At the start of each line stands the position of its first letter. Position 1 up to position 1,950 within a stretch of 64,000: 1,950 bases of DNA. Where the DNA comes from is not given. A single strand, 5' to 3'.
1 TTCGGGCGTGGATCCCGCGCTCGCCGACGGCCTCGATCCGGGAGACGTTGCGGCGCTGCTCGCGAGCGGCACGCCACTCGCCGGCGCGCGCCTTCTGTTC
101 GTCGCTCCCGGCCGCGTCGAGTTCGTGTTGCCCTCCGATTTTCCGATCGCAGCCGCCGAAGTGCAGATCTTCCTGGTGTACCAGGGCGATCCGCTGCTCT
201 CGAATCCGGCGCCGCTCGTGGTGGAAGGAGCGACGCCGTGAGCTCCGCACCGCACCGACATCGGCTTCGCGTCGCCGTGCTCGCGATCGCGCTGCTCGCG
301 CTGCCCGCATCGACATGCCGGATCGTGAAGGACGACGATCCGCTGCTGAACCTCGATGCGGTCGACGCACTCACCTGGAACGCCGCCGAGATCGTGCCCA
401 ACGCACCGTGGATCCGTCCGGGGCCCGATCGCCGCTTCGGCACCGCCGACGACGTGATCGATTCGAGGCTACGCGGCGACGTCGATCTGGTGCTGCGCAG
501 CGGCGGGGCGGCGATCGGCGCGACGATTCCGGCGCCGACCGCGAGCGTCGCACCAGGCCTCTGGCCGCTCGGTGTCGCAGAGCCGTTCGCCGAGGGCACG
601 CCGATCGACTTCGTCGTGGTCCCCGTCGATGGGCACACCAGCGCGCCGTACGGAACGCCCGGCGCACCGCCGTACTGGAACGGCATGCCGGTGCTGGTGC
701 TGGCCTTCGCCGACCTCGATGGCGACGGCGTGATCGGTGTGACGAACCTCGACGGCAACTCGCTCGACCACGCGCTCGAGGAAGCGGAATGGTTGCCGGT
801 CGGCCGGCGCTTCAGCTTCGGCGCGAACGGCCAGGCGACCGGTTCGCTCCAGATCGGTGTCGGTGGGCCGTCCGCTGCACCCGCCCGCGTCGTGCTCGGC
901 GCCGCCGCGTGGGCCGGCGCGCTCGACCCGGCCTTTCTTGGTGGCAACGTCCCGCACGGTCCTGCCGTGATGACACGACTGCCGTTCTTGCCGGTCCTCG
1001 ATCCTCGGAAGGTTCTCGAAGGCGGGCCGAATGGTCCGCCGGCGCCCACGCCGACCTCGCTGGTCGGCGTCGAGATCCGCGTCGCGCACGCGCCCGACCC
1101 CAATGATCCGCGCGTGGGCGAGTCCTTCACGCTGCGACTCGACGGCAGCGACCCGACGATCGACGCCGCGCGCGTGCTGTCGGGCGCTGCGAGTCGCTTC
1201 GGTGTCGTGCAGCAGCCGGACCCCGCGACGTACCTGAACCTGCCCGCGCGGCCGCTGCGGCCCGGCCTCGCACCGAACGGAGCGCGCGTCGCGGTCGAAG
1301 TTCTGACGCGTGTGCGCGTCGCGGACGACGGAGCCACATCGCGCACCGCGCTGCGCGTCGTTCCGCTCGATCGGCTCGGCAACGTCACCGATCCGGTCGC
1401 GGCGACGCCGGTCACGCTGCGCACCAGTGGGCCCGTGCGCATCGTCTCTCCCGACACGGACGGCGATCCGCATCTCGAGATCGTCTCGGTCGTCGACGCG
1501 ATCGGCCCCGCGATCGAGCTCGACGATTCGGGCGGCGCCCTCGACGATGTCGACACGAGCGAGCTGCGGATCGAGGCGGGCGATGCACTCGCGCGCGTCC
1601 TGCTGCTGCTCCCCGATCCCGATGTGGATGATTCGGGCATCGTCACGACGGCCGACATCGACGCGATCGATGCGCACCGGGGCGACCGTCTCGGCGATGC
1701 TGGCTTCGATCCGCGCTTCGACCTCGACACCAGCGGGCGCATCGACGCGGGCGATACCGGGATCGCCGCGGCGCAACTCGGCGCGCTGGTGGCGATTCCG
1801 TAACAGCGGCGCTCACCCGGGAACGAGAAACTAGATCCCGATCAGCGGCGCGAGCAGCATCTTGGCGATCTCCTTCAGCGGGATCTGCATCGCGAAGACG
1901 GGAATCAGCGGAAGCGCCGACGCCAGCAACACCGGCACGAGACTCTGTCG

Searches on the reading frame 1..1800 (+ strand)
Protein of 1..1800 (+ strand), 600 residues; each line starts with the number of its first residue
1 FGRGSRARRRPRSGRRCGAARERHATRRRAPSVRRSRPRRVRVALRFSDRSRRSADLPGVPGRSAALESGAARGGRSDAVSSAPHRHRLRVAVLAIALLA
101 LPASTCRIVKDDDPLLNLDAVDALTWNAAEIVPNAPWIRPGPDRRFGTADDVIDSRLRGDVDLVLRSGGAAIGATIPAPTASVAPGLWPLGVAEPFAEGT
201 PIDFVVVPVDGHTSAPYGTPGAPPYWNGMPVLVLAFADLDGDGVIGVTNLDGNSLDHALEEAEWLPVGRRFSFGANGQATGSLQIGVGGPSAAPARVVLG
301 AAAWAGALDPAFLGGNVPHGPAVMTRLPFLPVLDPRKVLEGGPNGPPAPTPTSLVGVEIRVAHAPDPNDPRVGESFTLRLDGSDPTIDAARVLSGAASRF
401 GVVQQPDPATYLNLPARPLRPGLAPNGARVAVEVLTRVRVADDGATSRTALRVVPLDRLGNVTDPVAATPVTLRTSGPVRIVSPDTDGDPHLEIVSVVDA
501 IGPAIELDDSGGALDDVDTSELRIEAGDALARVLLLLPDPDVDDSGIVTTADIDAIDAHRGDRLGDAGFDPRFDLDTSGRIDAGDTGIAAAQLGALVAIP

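Call 81: search_protein_families(library=pfam, alignment_id=A4, max_evalue=0.00001)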
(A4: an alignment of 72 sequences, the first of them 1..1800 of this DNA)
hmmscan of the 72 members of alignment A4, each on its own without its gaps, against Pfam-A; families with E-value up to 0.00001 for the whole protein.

A. member 1, window:1-1800:+ (600 aa): 0 families

B. families by the number of members that match (of 72 scanned): 55 families (the first 25 are shown)
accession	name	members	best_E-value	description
PF13524.12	Glyco_trans_1_2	3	7.2e-10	Glycosyl transferase-like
PF00534.26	Glycos_transf_1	2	1.5e-39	Glycosyl transferases group 1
PF13692.12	Glyco_trans_1_4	2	2.6e-36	Glycosyl transferases group 1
PF02735.22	Ku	2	3.8e-33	Ku70/Ku80 beta-barrel domain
PF00528.27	BPD_transp_1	2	8.1e-13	Binding-protein-dependent transport system inner membrane component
PF13439.12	Glyco_transf_4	2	1.6e-09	Glycosyltransferase Family 4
PF00199.24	Catalase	1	6e-178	Catalase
PF16254.10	DUF4910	1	6.9e-111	Domain of unknown function (DUF4910)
PF00202.27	Aminotran_3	1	9.9e-95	Aminotransferase class-III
PF00141.28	peroxidase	1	9.3e-76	Peroxidase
PF03109.22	ABC1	1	1.7e-64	ABC1 atypical kinase-like domain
PF08484.17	Methyltransf_14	1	5.3e-64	C-methyltransferase C-terminal domain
PF03601.19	Cons_hypoth698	1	3e-59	Conserved hypothetical protein 698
PF00850.24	Hist_deacetyl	1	1.5e-49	Histone deacetylase domain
PF00106.31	adh_short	1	7.7e-47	short chain dehydrogenase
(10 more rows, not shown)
